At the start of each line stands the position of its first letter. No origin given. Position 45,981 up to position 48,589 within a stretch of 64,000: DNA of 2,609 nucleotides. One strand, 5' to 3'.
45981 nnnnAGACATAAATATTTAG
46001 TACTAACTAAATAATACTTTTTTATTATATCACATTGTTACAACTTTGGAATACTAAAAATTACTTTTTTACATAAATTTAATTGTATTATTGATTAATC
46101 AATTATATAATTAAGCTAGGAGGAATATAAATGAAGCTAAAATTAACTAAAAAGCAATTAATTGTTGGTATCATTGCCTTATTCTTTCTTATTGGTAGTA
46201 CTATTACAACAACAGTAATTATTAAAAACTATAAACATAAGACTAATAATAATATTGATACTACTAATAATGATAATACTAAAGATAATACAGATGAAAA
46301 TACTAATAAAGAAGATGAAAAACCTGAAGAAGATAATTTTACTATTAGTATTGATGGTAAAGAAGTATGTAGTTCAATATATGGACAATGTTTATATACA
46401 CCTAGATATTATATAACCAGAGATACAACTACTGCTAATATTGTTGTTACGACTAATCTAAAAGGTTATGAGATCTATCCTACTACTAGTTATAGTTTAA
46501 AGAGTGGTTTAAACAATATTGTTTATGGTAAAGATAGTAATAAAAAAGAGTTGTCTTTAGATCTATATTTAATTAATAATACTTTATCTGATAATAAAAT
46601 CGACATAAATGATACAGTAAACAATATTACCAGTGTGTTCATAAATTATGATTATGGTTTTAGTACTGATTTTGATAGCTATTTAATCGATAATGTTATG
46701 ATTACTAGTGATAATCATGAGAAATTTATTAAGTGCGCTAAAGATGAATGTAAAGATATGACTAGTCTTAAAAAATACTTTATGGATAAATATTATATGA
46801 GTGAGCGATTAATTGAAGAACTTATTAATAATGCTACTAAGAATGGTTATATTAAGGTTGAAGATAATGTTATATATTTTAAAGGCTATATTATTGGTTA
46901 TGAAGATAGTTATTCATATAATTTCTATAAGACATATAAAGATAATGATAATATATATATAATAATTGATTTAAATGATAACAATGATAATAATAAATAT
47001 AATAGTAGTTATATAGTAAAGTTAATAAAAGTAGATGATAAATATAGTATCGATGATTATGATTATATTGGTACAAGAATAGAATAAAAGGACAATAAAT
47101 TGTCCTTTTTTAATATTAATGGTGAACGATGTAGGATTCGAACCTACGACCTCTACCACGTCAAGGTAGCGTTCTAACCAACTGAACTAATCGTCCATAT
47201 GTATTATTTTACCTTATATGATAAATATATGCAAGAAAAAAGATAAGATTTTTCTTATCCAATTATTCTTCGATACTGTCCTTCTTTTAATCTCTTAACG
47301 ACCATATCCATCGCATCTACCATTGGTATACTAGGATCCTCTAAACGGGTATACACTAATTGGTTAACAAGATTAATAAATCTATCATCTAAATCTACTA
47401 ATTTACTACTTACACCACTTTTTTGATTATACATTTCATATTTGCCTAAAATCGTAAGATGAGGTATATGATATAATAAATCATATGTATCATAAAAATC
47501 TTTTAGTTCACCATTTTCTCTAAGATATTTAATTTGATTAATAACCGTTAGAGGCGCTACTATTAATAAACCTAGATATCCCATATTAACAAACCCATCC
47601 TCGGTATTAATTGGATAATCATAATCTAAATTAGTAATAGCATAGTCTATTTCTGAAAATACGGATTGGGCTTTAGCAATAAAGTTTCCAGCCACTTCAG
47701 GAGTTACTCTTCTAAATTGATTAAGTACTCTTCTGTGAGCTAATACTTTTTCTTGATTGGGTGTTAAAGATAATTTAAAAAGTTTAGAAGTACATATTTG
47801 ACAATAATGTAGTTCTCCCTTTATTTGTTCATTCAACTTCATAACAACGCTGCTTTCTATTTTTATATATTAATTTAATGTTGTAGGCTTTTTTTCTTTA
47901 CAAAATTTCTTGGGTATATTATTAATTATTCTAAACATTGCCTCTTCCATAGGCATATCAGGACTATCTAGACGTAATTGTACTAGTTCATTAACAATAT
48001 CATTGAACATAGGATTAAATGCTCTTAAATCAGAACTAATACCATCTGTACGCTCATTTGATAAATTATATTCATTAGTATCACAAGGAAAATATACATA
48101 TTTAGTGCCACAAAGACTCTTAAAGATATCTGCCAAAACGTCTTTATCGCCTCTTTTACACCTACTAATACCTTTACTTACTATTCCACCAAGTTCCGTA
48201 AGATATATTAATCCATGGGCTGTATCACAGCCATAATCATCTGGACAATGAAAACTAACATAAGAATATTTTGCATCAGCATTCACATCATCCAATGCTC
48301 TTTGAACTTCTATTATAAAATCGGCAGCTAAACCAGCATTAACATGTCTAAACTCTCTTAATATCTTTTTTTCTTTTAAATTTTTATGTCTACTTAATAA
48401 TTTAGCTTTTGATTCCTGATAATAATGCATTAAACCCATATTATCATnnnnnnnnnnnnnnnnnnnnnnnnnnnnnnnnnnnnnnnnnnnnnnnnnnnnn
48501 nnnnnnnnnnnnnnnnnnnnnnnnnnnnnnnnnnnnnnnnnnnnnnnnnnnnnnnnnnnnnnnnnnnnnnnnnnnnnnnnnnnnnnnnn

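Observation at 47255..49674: Tandem three-gene, four-domain paralog family of unknown function with its own promoter, wedged between tRNA-Val and ddl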

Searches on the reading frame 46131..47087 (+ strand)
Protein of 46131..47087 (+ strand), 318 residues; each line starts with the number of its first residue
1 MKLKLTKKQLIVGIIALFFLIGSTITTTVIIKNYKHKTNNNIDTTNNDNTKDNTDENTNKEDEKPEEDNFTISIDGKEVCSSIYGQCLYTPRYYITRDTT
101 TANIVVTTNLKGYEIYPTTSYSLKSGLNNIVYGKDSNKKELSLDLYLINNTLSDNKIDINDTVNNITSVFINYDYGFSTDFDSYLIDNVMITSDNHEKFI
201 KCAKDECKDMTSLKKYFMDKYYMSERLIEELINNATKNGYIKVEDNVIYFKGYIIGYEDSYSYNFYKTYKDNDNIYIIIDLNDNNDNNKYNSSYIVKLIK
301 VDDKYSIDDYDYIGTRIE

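Call 3: search_protein_families(library=pfam, proteins=[window:46131-47087:+], max_evalue=1)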
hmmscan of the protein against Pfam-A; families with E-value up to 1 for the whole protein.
window:46131-47087:+ (318 aa): 1 family
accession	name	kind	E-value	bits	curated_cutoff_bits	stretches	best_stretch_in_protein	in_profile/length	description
PF12452.13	DUF3685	-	0.12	12.5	25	1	178-236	34-90/192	Protein of unknown function (DUF3685)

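Call 5: search_protein_families(library=ncbifam, proteins=[window:46131-47087:+], max_evalue=1)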
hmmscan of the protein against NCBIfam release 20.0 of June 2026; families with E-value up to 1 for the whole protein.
window:46131-47087:+ (318 aa): 1 family
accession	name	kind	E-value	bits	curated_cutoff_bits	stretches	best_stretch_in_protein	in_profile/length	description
NF053819.1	EF0750_LPXTG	subfamily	0.12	12.9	47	1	7-65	3-61/105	EF2685/EF0750 family sortase-dependent surface protein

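Call 6: search_protein_families(library=phrogs, proteins=[window:46131-47087:+], max_evalue=1)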
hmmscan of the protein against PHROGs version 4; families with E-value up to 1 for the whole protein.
window:46131-47087:+ (318 aa): 0 families

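Call 7: search_protein_families(library=padloc, proteins=[window:46131-47087:+], max_evalue=1)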
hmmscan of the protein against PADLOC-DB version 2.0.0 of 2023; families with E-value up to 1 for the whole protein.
window:46131-47087:+ (318 aa): 0 families

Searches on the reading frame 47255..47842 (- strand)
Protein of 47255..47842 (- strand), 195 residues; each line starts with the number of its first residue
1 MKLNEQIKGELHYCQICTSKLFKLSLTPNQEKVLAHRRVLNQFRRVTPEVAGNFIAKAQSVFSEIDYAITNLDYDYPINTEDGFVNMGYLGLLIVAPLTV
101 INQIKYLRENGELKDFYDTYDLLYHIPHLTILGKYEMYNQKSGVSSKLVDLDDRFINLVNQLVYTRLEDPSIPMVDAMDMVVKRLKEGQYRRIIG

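Call 3: search_protein_families(library=pfam, proteins=[window:47255-47842:-], max_evalue=1)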
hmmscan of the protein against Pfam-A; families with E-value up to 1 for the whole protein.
window:47255-47842:- (195 aa): 0 families

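Call 5: search_protein_families(library=ncbifam, proteins=[window:47255-47842:-], max_evalue=1)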
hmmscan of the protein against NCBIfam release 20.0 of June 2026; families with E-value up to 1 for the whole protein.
window:47255-47842:- (195 aa): 0 families

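Call 6: search_protein_families(library=phrogs, proteins=[window:47255-47842:-], max_evalue=1)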
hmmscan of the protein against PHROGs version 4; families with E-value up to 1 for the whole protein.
window:47255-47842:- (195 aa): 1 family
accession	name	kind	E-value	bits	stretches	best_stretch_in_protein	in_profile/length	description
phrog_13818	-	unknown function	0.0082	17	1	54-146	14-106/164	-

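Call 7: search_protein_families(library=padloc, proteins=[window:47255-47842:-], max_evalue=1)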
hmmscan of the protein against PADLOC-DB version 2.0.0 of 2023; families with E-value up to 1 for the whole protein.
window:47255-47842:- (195 aa): 0 families

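Call 19: find_homologous_proteins(query=A1, max_evalue=0.01)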
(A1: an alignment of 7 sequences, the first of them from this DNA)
Query A1 (7 sequences) (195 aa, profile of the alignment): 1 proteins with E <= 0.01 among 1643 candidates.
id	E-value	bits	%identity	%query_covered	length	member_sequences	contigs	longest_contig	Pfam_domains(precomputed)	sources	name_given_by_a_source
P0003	3.9e-68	247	100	100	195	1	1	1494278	-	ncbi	-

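Call 20: search_solved_structures(query=A1, max_evalue=10)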
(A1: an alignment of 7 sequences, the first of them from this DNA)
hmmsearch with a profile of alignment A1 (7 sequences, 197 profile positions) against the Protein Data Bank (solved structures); distinct sequences matched with E-value up to 10: 0.

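Call 30: predict_structure(alignment_id=A2)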
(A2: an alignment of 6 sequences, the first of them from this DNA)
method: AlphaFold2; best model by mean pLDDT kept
length: 195 residues; sequences in the alignment: 6
mean_pLDDT: 74.9   pTM: 0.70
mean pLDDT of the five models: 74.9, 74.6, 73.9, 71.3, 71.1
residues with pLDDT >= 90: 40; 70-90: 105; 50-70: 22; < 50: 28
segments of 3 or more residues with pLDDT < 50: 1-23, 192-195
pLDDT, mean of each block of 10 residues (from residue 1): 33 35 62 82 82 91 92 82 79 88 89 80 71 54 68 85 89 93 85 41
secondary structure, 60 per line:
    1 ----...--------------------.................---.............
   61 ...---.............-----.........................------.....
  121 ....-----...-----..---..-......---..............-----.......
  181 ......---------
elements in order: H28-44 H48-63 E67-79 E85-97 H98-109 H116-124 E130-132 H146-151 H155-168 H174-186

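Call 40: fold_search(model_id=the predicted structure, library=viral)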
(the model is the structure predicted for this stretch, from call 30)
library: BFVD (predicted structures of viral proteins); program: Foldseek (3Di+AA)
matches with E <= 10: 1139; with E <= 0.001: 0
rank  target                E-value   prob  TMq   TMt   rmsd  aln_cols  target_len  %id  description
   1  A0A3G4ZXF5            1.4e-02  0.21  0.12  0.13  21.4       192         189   12  Uncharacterized protein [Faunusvirus sp.]
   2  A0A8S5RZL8            5.2e-02  0.33  0.17  0.23  16.7       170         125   10  Uncharacterized protein [Myoviridae sp. ctNQV2]
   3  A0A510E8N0            5.2e-02  0.25  0.16  0.10  18.9       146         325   10  (no name in the UniProt tables at hand)
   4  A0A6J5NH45            5.5e-02  0.35  0.22  0.27  16.1       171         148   10  Uncharacterized protein [uncultured Caudovirales phage]
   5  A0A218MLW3            6.2e-02  0.10  0.13  0.10  19.1       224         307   11  Uncharacterized protein [uncultured virus]
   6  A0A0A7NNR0            6.6e-02  0.12  0.14  0.09  18.4       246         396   13  Putative tapemeasure chaperone protein [Lactobacillus phage LfeInf]
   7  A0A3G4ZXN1            7.9e-02  0.11  0.13  0.14  21.9       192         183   11  Uncharacterized protein [Faunusvirus sp.]
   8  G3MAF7                8.3e-02  0.44  0.22  0.18  10.9       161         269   10  Gp416 [Bacillus phage G]
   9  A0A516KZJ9            9.4e-02  0.28  0.14  0.26  15.4       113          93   13  (no name in the UniProt tables at hand)
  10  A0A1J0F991            1.1e-01  0.08  0.16  0.09  32.0       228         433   13  (no name in the UniProt tables at hand)
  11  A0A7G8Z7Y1            1.1e-01  0.21  0.17  0.24  16.0       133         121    9  (no name in the UniProt tables at hand)
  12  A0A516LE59            1.2e-01  0.33  0.27  0.10  14.4       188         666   15  (no name in the UniProt tables at hand)
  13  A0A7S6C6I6            1.2e-01  0.07  0.12  0.06  21.5       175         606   10  (no name in the UniProt tables at hand)
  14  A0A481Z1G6            1.4e-01  0.13  0.13  0.16  16.1       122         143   14  Uncharacterized protein [Pithovirus LCPAC001]
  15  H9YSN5                1.5e-01  0.47  0.16  0.30   6.8        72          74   12  (no name in the UniProt tables at hand)
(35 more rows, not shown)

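Call 41: search_protein_representatives(alignment_id=A2)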
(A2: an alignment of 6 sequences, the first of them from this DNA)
Query: 6 sequences, 204 profile positions. Proteins with E-value up to 0.001 (for the whole library): 8; up to 1e-10: 5; up to 1e-30: 4. The best 8 are listed.
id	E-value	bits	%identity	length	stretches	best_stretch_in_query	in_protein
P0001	1.7e-150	514.6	-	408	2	1-203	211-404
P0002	4.0e-149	510.1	-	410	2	4-202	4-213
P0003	4.9e-69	248.6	-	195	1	1-197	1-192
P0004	3.2e-56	206.8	-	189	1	8-203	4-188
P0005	6.2e-19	85.0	-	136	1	118-198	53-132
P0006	2.4e-06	43.9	-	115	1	96-201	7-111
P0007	5.5e-05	39.5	-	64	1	146-193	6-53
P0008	1.3e-04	38.2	-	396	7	75-110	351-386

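Call 43: find_encoding_contigs(protein=P0005, flank=10000)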
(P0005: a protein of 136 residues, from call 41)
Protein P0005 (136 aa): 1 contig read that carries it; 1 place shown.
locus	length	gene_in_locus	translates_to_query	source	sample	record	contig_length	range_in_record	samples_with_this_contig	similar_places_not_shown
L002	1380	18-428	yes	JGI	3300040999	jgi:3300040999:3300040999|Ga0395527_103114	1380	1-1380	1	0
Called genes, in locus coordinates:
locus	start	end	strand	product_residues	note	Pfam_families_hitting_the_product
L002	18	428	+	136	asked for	-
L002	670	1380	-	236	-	?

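Call 44: find_encoding_contigs(protein=P0006, flank=10000)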
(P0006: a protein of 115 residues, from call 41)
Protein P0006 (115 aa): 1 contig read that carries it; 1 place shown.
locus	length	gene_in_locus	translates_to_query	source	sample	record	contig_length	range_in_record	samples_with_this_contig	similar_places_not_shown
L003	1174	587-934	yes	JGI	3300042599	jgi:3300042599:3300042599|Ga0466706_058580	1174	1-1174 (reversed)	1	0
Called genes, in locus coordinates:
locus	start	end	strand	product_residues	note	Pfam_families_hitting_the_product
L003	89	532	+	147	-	PF01797:Y1_Tnp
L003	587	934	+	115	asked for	-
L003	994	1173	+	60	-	?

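Call 62: search_dna_similar(query=window:47255-47842:-, collection=phages, mode=protein, max_evalue=0.1, max_rows=10)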
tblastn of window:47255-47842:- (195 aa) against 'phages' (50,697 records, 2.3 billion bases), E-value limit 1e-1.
No match.

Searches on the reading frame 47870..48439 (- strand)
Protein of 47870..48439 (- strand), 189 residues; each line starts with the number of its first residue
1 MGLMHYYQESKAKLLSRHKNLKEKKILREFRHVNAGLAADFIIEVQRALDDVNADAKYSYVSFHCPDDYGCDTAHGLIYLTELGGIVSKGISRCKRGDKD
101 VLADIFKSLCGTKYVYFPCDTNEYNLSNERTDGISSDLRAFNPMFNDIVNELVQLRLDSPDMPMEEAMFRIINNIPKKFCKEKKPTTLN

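Call 3: search_protein_families(library=pfam, proteins=[window:47870-48439:-], max_evalue=1)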
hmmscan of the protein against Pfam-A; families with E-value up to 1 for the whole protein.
window:47870-48439:- (189 aa): 0 families

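Call 5: search_protein_families(library=ncbifam, proteins=[window:47870-48439:-], max_evalue=1)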
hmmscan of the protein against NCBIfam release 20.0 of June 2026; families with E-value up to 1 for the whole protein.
window:47870-48439:- (189 aa): 0 families

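Call 6: search_protein_families(library=phrogs, proteins=[window:47870-48439:-], max_evalue=1)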
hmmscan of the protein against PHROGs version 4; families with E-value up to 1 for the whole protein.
window:47870-48439:- (189 aa): 2 families
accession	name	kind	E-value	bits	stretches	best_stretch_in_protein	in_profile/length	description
phrog_6237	-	unknown function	0.15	12.8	0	61-82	52-72/132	-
phrog_23644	-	unknown function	0.28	12.7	1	4-35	37-68/93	-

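Call 7: search_protein_families(library=padloc, proteins=[window:47870-48439:-], max_evalue=1)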
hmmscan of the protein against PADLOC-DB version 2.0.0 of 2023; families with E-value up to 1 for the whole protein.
window:47870-48439:- (189 aa): 1 family
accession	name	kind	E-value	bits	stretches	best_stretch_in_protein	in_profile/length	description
PDLC04779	PDC-M70B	-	0.037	11.4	1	45-73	44-71/238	-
